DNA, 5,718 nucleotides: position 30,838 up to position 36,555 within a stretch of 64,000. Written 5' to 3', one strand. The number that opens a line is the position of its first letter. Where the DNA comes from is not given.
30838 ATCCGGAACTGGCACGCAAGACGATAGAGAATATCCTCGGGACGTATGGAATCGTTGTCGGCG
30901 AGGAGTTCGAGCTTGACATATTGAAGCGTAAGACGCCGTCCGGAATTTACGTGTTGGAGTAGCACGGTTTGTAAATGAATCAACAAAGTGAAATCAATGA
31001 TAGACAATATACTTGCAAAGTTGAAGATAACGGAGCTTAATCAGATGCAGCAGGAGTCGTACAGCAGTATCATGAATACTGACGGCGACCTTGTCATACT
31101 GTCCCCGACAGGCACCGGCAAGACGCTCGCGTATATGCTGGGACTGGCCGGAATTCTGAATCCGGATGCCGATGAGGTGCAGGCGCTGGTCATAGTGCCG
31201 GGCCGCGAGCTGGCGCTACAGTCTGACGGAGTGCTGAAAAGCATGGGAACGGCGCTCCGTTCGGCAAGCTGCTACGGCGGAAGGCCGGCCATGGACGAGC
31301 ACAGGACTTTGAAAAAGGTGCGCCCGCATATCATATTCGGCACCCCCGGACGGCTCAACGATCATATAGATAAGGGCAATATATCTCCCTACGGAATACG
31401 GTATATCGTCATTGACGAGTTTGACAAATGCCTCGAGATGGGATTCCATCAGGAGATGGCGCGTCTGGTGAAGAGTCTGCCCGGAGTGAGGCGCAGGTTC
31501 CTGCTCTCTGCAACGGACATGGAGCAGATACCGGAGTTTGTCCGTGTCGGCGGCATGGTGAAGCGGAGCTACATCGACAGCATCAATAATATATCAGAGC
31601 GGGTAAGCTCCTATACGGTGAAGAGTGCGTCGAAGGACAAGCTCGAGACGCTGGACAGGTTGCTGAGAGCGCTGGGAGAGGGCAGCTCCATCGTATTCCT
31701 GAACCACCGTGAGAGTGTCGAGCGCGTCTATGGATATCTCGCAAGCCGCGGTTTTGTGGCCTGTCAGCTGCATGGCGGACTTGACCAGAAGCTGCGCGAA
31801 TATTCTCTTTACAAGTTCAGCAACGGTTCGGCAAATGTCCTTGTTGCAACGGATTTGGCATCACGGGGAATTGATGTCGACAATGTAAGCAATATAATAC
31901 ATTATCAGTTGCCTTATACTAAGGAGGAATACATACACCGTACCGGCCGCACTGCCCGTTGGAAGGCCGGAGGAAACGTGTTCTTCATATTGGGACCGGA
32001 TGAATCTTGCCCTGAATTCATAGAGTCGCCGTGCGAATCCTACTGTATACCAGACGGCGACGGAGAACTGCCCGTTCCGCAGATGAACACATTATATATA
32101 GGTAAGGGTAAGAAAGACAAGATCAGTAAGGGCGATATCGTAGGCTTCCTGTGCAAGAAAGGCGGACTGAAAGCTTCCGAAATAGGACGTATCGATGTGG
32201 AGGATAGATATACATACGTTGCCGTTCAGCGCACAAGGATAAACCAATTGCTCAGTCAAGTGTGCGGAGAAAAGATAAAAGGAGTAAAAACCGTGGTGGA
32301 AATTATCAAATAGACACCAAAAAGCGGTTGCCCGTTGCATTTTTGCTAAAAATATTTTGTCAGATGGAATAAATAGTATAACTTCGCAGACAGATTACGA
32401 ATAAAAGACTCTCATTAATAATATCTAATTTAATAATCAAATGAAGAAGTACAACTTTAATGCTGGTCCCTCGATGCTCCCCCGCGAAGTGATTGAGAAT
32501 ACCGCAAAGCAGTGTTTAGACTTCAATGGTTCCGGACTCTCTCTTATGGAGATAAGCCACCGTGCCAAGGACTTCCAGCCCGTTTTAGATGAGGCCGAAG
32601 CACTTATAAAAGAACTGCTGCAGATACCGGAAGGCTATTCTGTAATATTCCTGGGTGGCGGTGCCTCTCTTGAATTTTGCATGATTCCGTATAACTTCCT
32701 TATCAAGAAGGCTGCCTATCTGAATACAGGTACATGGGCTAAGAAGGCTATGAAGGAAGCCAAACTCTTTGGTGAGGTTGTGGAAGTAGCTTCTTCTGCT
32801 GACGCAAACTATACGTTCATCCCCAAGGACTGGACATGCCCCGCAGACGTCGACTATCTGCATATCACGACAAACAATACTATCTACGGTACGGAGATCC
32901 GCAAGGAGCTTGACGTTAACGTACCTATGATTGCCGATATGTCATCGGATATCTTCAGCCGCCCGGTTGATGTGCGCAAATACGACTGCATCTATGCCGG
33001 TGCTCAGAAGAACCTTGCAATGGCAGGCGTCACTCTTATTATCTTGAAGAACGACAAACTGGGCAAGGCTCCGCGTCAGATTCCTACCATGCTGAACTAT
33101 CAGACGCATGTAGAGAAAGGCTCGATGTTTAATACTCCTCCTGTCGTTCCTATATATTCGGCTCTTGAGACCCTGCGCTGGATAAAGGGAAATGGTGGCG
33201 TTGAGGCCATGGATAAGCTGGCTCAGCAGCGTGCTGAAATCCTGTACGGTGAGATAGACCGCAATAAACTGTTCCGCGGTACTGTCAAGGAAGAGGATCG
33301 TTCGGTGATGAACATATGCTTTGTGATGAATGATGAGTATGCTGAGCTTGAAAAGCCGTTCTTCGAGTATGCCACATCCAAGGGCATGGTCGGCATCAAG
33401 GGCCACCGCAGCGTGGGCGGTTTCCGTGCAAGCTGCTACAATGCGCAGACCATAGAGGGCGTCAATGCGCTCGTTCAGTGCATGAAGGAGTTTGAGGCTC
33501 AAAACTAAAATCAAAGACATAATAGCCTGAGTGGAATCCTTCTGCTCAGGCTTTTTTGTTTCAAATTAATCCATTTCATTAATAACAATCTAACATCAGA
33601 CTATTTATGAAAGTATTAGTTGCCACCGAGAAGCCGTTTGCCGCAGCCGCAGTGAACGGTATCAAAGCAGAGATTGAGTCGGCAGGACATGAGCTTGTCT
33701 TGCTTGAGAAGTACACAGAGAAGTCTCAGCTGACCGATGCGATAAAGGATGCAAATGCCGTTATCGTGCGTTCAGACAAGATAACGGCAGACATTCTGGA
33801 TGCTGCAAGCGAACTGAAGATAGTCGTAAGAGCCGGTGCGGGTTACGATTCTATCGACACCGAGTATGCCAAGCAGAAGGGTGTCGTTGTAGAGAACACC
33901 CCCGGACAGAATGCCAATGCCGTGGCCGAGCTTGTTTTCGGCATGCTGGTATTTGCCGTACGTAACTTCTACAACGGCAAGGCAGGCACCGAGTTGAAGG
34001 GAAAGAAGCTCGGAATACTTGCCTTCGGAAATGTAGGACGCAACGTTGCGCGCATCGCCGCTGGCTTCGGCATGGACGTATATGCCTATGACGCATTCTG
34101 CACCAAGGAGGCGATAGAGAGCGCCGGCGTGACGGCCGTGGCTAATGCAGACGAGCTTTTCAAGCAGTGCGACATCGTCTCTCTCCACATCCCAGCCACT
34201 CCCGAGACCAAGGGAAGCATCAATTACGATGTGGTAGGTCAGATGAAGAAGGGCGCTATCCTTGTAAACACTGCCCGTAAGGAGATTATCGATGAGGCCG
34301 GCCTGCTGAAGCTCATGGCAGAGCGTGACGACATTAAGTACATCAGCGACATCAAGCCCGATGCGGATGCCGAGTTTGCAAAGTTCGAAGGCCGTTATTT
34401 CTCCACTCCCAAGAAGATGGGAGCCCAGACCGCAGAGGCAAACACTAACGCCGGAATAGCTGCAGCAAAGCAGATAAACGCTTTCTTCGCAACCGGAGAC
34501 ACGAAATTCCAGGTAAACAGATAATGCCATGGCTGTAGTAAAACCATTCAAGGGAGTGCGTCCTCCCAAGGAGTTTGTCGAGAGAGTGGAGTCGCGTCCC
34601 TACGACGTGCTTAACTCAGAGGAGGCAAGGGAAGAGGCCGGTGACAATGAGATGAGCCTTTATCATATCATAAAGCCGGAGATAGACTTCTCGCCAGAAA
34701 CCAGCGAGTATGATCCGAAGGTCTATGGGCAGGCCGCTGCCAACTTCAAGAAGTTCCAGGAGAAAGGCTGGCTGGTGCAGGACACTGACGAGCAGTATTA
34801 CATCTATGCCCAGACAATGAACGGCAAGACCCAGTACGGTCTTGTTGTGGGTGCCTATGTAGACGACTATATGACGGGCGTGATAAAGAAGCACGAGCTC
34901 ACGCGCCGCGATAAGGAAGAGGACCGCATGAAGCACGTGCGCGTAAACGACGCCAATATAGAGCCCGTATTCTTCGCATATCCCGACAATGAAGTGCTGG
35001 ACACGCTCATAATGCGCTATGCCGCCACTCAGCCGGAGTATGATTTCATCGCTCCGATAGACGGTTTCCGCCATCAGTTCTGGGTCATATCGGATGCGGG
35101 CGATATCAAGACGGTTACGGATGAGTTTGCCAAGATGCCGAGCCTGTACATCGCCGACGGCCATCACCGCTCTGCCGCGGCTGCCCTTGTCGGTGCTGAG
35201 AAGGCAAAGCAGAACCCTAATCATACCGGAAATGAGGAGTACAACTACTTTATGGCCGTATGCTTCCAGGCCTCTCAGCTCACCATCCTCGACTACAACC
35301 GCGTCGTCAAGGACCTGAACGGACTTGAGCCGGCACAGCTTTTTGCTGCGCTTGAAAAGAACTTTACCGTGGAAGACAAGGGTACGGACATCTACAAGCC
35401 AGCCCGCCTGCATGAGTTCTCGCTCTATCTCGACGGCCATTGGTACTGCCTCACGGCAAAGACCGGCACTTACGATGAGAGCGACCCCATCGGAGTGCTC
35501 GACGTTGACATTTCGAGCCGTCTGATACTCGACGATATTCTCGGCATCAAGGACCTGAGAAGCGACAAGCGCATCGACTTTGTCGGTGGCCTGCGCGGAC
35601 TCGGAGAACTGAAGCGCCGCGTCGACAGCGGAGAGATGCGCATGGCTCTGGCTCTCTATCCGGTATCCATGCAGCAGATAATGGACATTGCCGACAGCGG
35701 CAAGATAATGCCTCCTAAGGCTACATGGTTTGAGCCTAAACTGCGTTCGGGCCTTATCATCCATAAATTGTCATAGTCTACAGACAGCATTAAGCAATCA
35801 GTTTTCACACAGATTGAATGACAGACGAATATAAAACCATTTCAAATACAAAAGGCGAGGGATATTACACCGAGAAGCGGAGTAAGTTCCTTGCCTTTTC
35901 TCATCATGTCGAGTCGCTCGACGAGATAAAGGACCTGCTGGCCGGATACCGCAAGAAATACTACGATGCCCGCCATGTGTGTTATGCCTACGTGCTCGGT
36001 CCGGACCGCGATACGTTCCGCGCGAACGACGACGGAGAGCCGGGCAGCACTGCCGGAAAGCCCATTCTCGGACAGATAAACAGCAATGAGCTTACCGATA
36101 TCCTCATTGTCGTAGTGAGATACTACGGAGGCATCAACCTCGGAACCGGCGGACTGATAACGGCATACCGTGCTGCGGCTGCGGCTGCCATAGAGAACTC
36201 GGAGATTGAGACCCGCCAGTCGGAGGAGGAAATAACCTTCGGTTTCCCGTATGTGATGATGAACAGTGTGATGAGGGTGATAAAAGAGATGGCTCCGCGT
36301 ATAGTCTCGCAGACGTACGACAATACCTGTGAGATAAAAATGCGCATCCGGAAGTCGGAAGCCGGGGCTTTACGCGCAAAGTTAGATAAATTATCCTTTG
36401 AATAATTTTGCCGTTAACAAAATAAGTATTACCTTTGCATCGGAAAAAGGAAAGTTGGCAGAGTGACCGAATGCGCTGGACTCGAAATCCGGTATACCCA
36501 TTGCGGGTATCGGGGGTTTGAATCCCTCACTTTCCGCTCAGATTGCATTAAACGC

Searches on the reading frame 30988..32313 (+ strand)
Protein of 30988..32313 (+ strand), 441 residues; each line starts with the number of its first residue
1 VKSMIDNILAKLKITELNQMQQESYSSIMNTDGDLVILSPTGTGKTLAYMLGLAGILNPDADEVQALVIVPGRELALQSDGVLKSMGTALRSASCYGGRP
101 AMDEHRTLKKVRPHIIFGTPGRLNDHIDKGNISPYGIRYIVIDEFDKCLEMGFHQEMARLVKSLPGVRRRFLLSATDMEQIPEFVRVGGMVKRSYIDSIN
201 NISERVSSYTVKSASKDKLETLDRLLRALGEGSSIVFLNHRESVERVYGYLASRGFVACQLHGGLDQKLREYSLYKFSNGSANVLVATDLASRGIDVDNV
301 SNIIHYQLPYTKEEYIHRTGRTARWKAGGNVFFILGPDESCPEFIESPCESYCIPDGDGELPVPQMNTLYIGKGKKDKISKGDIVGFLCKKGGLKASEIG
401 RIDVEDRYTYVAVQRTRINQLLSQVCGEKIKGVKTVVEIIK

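Call 41: find_homologous_proteins(query=window:30988-32313:+, max_evalue=1e-60)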
Query window:30988-32313:+ (441 aa): 7979 proteins with E <= 1e-60 among 8000 candidates; the best 120 are listed.
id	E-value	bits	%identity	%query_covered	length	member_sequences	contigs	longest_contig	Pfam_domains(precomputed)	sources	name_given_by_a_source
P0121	2.9e-283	957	97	99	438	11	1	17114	PF00270.36,PF03880.22,PF00271.38,PF04851.22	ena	-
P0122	4.2e-250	848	87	99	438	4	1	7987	PF00270.36,PF03880.22,PF00271.38,PF04851.22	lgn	-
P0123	3.1e-209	713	73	96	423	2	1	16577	PF00270.36,PF03880.22,PF00271.38,PF04851.22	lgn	-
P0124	3.9e-193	660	67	99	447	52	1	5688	PF00270.36,PF03880.22,PF00271.38,PF04851.22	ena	-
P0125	4.2e-193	660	66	99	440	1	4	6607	PF00270.36,PF03880.22,PF00271.38,PF04851.22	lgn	-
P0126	5.6e-192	656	65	99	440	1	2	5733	PF00270.36,PF03880.22,PF00271.38,PF04851.22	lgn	-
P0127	1.5e-191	655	65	99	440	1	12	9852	PF00270.36,PF03880.22,PF00271.38,PF04851.22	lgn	-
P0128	5.2e-191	653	66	98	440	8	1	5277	PF00270.36,PF03880.22,PF00271.38,PF04851.22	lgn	-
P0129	6.2e-191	653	66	99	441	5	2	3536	PF00270.36,PF03880.22,PF00271.38,PF04851.22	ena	-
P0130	6.1e-190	650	66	98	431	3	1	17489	PF00270.36,PF03880.22,PF00271.38,PF04851.22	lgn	-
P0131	1.2e-189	649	64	99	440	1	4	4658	PF00270.36,PF03880.22,PF00271.38,PF04851.22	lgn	-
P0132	1.6e-189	648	64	99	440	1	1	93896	PF00270.36,PF03880.22,PF00271.38,PF04851.22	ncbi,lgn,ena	-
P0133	1.6e-189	648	64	99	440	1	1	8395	PF00270.36,PF03880.22,PF00271.38,PF04851.22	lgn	-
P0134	1.6e-189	648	64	99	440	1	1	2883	PF00270.36,PF03880.22,PF00271.38,PF04851.22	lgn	-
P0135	1.6e-189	648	64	99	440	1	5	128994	PF00270.36,PF03880.22,PF00271.38,PF04851.22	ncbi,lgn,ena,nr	ncbi:MAG: DEAD/DEAH box helicase [Prevotella sp.]|nr:DEAD/DEAH box helicase [Prevotella sp.]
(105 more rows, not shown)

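Call 42: find_encoding_contigs(protein=P0121, flank=10000, max_places=5)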
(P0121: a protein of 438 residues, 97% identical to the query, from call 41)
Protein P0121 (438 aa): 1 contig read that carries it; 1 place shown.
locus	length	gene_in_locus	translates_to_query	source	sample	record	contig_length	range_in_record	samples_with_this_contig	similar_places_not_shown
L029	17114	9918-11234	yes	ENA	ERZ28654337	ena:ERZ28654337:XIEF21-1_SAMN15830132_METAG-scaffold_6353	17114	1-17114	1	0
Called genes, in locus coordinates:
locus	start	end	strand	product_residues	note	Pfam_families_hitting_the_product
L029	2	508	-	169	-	?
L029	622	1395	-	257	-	PF09674:DUF2400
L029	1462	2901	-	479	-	PF01232:Mannitol_dh, PF08125:Mannitol_dh_C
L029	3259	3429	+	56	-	-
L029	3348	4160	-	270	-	PF00106:adh_short, PF01370:Epimerase, PF08659:KR, PF13561:adh_short_C2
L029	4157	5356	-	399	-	PF03786:UxuA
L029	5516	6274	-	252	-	PF22435:MRM3-like_sub_bind, PF00588:SpoU_methylase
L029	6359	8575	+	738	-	PF01103:Omp85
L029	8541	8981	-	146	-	-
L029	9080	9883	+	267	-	PF00753:Lactamase_B, PF23023:Anti-Pycsar_Apyc1 (weak), PF12706:Lactamase_B_2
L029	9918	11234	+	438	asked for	PF04851:ResIII, PF00270:DEAD, PF00271:Helicase_C, PF03880:DbpA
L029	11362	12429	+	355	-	PF00266:Aminotran_5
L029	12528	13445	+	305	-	PF00389:2-Hacid_dh, PF02826:2-Hacid_dh_C, PF03446:NAD_binding_2 (weak)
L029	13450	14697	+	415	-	PF06245:DUF1015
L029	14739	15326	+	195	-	PF01205:Impact_N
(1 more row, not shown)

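Call 43: find_encoding_contigs(protein=P0122, flank=10000, max_places=5)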
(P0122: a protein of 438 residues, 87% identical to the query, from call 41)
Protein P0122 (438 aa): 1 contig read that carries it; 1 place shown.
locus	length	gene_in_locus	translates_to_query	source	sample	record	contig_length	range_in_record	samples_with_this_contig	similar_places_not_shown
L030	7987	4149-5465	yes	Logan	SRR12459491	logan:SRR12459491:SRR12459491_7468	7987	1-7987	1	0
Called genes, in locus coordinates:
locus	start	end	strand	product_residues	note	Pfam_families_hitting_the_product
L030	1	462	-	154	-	?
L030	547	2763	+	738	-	PF01103:Omp85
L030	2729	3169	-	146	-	-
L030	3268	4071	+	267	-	PF00753:Lactamase_B, PF23023:Anti-Pycsar_Apyc1 (weak), PF12706:Lactamase_B_2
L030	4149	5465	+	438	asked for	PF04851:ResIII, PF00270:DEAD, PF00271:Helicase_C, PF03880:DbpA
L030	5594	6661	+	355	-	PF00266:Aminotran_5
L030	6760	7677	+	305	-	PF00389:2-Hacid_dh, PF02826:2-Hacid_dh_C, PF03446:NAD_binding_2 (weak)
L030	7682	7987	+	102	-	?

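Call 44: find_encoding_contigs(protein=P0123, flank=10000, max_places=5)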
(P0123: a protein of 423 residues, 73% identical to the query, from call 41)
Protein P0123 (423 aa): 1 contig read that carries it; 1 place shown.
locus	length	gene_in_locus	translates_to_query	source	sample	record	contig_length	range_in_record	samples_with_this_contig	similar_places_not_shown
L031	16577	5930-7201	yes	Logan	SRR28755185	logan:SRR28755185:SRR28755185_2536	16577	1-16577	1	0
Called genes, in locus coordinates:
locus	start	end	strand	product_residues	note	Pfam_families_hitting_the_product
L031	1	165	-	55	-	?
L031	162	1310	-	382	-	PF03786:UxuA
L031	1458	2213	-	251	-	PF22435:MRM3-like_sub_bind, PF00588:SpoU_methylase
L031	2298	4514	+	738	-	PF01103:Omp85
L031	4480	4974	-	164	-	-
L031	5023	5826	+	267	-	PF00753:Lactamase_B, PF23023:Anti-Pycsar_Apyc1 (weak), PF12706:Lactamase_B_2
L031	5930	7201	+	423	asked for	PF00270:DEAD, PF04851:ResIII (weak), PF00271:Helicase_C, PF03880:DbpA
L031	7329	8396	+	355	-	PF00266:Aminotran_5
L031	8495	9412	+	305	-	PF00389:2-Hacid_dh, PF02826:2-Hacid_dh_C, PF03446:NAD_binding_2 (weak)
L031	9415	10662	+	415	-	PF06245:DUF1015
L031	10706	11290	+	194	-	PF01205:Impact_N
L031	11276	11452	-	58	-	-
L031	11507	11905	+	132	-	PF00254:FKBP_C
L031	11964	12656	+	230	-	PF14512:TM1586_NiRdase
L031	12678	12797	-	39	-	-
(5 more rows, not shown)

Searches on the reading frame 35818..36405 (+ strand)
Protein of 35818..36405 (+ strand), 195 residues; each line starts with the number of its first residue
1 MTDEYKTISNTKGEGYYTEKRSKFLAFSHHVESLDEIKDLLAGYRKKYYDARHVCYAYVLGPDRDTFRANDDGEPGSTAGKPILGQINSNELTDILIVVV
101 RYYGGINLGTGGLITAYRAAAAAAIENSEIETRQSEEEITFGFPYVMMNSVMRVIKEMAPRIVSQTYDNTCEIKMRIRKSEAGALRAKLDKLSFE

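Call 12: search_protein_families(library=pfam, proteins=[window:35818-36405:+])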
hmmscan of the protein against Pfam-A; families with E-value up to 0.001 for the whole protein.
window:35818-36405:+ (195 aa): 1 family
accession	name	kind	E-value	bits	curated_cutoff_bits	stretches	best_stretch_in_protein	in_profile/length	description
PF01205.25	UPF0029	-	1.9e-35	121.5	27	1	20-125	1-107/107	Uncharacterized protein family UPF0029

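Call 92: find_encoding_contigs(protein=window:35818-36405:+, flank=2500, max_places=10)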
Protein window:35818-36405:+ (195 aa): 23 contigs read that carry it; 10 places shown.
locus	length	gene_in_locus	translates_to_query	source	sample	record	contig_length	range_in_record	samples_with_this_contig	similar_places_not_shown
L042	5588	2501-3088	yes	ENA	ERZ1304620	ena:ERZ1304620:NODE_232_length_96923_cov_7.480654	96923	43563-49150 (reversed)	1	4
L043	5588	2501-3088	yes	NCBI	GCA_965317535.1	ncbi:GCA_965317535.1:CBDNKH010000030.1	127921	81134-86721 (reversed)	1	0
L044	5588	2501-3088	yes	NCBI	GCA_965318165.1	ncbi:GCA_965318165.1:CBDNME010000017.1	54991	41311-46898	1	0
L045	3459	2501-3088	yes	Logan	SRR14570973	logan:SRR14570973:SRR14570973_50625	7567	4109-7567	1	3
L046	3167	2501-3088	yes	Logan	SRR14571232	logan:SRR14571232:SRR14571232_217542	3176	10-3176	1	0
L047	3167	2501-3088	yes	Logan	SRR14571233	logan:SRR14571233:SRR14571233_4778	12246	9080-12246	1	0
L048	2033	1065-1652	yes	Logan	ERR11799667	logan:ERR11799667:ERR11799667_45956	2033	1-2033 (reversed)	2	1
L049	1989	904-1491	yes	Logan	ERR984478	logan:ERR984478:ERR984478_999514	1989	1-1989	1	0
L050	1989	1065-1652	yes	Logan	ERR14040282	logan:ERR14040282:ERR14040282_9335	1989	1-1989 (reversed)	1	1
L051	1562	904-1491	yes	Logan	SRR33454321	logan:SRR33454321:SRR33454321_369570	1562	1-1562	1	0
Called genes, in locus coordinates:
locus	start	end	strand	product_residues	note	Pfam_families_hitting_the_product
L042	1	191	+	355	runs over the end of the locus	PF00266:Aminotran_5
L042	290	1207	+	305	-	PF00389:2-Hacid_dh, PF02826:2-Hacid_dh_C, PF03446:NAD_binding_2 (weak)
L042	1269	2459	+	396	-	PF06245:DUF1015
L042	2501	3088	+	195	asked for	PF01205:Impact_N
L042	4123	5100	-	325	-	PF02618:YceG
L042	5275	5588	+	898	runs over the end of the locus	PF00686:CBM_20, PF02446:Glyco_hydro_77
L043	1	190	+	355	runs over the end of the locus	PF00266:Aminotran_5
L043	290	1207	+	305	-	PF00389:2-Hacid_dh, PF02826:2-Hacid_dh_C, PF03446:NAD_binding_2 (weak)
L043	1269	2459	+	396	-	PF06245:DUF1015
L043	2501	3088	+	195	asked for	PF01205:Impact_N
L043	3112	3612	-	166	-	-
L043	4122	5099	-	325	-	PF02618:YceG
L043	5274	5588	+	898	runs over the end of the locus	PF00686:CBM_20, PF02446:Glyco_hydro_77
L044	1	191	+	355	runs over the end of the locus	PF00266:Aminotran_5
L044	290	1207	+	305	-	PF00389:2-Hacid_dh, PF02826:2-Hacid_dh_C, PF03446:NAD_binding_2 (weak)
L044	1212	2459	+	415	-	PF06245:DUF1015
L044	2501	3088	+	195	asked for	PF01205:Impact_N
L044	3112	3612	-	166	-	-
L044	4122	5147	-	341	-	PF02618:YceG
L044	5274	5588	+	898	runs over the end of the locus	PF00686:CBM_20, PF02446:Glyco_hydro_77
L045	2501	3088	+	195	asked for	PF01205:Impact_N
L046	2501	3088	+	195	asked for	PF01205:Impact_N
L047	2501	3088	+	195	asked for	PF01205:Impact_N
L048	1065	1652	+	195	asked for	PF01205:Impact_N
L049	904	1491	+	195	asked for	PF01205:Impact_N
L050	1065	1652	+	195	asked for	PF01205:Impact_N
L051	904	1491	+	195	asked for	PF01205:Impact_N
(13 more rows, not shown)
